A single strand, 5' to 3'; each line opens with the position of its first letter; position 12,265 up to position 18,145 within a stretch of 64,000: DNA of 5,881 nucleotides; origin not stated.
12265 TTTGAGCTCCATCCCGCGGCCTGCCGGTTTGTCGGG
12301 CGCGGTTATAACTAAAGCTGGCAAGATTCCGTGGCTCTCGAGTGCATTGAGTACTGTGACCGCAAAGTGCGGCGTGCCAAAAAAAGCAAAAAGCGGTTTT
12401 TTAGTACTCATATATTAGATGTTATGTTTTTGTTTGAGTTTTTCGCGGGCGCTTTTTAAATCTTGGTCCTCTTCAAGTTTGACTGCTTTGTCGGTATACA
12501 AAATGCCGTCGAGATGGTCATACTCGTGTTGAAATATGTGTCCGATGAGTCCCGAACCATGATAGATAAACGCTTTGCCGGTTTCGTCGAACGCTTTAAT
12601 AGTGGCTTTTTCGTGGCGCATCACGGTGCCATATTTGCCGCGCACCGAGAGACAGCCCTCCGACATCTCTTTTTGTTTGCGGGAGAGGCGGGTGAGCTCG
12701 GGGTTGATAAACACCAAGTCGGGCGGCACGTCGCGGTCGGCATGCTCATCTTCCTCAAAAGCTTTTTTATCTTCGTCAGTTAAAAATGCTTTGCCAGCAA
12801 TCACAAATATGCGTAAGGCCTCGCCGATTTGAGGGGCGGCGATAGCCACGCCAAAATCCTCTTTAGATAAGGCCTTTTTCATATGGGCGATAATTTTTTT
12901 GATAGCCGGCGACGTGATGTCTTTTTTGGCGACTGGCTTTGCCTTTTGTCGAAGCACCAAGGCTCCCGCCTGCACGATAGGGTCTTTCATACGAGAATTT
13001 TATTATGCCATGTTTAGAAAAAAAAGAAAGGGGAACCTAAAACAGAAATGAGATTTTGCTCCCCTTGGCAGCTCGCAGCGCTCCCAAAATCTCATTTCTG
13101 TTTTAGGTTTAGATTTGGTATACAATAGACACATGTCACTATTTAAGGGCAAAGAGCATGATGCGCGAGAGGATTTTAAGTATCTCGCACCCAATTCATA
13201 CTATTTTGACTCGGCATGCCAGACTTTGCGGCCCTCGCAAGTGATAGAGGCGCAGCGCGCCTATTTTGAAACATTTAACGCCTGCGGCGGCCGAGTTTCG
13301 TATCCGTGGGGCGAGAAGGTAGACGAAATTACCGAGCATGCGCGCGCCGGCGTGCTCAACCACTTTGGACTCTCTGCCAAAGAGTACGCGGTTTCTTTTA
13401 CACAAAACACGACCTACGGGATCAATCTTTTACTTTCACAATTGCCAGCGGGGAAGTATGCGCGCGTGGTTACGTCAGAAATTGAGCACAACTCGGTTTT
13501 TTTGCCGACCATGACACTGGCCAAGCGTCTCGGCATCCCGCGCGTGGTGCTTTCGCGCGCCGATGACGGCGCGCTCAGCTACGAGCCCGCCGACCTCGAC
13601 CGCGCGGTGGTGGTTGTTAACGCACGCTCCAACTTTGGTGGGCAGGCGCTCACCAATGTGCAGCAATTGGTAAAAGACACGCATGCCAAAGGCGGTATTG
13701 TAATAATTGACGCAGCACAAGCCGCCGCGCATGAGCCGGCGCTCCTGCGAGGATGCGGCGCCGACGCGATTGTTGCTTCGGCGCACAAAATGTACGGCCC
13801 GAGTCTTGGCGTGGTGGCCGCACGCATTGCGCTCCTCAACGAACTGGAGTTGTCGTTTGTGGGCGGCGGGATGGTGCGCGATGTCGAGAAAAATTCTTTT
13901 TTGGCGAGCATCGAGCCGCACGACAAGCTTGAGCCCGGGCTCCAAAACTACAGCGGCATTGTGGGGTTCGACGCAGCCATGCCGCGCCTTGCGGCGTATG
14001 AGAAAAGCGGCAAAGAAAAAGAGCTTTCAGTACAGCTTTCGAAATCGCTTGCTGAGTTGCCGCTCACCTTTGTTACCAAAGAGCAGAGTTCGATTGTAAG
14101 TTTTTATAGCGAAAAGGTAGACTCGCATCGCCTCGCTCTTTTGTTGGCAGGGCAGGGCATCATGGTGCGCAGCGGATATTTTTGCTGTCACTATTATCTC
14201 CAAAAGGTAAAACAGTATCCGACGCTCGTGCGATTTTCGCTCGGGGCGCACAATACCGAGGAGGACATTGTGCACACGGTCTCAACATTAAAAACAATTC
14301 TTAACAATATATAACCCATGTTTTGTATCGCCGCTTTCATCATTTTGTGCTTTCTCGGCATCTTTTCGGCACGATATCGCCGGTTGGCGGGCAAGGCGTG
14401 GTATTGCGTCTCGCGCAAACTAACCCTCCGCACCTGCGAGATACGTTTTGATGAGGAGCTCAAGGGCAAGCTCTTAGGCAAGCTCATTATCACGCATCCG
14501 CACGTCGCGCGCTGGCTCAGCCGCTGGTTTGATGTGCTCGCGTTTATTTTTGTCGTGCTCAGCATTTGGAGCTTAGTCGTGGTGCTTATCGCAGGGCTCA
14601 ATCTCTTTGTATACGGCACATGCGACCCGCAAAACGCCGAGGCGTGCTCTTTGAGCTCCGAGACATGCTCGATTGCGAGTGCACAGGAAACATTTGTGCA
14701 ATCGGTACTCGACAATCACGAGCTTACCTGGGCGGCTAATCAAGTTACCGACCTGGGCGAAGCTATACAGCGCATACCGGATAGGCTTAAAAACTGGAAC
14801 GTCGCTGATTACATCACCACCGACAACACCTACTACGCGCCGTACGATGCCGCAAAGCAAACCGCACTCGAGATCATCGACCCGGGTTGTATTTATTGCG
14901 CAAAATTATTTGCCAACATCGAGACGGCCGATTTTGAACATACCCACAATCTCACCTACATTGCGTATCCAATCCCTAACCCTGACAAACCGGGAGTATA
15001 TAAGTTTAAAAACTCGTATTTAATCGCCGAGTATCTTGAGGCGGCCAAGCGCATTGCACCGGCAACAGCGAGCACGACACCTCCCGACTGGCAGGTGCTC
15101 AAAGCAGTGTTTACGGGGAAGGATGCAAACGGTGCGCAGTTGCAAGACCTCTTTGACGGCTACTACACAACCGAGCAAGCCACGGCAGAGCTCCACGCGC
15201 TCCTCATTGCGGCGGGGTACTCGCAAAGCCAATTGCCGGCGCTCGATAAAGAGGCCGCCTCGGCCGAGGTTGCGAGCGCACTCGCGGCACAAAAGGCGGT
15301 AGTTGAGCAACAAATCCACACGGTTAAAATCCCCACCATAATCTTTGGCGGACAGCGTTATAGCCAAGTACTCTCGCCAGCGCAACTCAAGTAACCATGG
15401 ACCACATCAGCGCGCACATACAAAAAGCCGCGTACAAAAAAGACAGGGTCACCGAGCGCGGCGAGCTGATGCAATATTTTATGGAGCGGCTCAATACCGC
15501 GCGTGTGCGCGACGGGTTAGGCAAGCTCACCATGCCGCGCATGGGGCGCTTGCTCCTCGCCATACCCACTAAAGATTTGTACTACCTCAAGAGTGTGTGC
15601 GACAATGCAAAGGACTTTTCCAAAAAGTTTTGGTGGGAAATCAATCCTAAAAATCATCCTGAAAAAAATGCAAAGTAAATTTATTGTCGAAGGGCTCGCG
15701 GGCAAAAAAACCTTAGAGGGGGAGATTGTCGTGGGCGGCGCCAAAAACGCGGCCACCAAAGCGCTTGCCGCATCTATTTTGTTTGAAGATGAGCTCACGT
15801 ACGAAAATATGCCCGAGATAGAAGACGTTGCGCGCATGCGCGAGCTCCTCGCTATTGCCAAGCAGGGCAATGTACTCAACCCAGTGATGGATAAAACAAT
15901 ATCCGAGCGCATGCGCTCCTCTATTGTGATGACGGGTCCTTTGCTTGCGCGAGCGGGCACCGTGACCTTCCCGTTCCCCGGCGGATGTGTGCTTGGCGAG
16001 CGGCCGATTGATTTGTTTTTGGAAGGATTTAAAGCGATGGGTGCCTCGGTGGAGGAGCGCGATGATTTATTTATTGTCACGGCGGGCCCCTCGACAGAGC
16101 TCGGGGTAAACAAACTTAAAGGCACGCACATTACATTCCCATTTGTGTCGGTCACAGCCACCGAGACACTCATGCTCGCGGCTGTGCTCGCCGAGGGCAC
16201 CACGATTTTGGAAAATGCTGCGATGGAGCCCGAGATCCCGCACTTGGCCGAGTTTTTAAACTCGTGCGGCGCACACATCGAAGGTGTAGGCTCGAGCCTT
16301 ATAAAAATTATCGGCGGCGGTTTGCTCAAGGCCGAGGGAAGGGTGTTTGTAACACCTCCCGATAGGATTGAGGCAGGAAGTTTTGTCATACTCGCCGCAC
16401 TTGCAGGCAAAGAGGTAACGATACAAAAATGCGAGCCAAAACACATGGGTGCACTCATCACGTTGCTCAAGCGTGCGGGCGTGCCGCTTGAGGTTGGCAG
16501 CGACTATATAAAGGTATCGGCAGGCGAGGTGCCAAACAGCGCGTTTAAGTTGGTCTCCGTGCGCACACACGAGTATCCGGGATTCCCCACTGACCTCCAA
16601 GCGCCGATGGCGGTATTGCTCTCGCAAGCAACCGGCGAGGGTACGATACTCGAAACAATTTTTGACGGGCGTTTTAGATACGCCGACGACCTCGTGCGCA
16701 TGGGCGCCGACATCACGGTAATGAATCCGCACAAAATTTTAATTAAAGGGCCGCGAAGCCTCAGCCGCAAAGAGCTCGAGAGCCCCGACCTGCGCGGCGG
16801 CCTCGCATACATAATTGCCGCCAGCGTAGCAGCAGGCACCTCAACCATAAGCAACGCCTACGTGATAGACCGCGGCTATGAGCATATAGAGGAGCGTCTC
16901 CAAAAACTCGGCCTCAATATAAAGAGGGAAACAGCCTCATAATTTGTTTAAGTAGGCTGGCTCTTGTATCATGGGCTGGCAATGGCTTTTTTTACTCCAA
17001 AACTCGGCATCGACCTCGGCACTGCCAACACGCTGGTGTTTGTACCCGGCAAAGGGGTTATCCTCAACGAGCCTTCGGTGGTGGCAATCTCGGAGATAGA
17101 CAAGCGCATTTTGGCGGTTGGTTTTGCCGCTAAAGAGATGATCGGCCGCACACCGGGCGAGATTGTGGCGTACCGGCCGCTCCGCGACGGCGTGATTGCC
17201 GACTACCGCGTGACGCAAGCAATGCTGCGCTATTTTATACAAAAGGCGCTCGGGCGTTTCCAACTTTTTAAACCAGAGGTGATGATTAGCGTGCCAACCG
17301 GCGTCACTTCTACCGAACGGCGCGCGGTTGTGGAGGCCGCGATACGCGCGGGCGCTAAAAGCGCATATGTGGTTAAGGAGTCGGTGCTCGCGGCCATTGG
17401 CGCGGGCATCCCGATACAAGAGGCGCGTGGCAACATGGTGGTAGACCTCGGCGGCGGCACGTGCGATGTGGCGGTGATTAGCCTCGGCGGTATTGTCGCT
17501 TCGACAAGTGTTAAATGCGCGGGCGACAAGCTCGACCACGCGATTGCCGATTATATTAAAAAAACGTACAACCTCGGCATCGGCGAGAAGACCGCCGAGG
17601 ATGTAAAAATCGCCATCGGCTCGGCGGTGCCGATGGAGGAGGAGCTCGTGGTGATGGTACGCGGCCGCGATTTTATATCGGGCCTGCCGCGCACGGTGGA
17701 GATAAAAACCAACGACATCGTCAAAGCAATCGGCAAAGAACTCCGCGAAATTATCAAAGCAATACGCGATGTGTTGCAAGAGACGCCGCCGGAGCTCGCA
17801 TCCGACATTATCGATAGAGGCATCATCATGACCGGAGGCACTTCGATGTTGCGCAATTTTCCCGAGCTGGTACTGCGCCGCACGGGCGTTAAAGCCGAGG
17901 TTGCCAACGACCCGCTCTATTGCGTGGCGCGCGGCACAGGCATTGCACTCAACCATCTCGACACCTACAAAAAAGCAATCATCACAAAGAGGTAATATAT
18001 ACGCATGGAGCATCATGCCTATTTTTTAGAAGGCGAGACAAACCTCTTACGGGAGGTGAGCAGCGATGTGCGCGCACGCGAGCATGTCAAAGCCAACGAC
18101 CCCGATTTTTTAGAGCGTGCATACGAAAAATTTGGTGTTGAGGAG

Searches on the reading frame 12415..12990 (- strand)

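Call 85: search_protein_families(library=pfam, proteins=[window:12415-12990:-], max_evalue=0.001)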
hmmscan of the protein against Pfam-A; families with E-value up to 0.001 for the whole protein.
window:12415-12990:- (191 aa): 1 family
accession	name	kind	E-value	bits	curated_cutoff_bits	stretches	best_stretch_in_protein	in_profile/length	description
PF01327.26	Pep_deformylase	-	1.1e-41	142.4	22.8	1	4-173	3-154/156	Polypeptide deformylase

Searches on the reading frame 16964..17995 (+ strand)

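Call 91: search_protein_families(library=pfam, proteins=[window:16964-17995:+], max_evalue=0.00001)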
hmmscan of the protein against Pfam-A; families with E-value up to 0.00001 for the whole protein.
window:16964-17995:+ (343 aa): 5 families
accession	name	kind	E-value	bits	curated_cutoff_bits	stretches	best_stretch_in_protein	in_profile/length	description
PF06723.19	MreB_Mbl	-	9.9e-133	442.4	27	1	13-336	3-326/327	MreB/Mbl protein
PF00012.26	HSP70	-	1.7e-11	43.5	20.6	1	105-325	135-368/599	Hsp70 protein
PF14450.12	FtsA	-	5.8e-11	43.3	31.8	1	158-323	1-126/127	Cell division protein FtsA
PF00022.25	Actin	-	2e-10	40.3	27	1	64-200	56-189/410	Actin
PF25216.1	Volactin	-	3e-06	27.4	35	1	39-328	48-320/321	Volactin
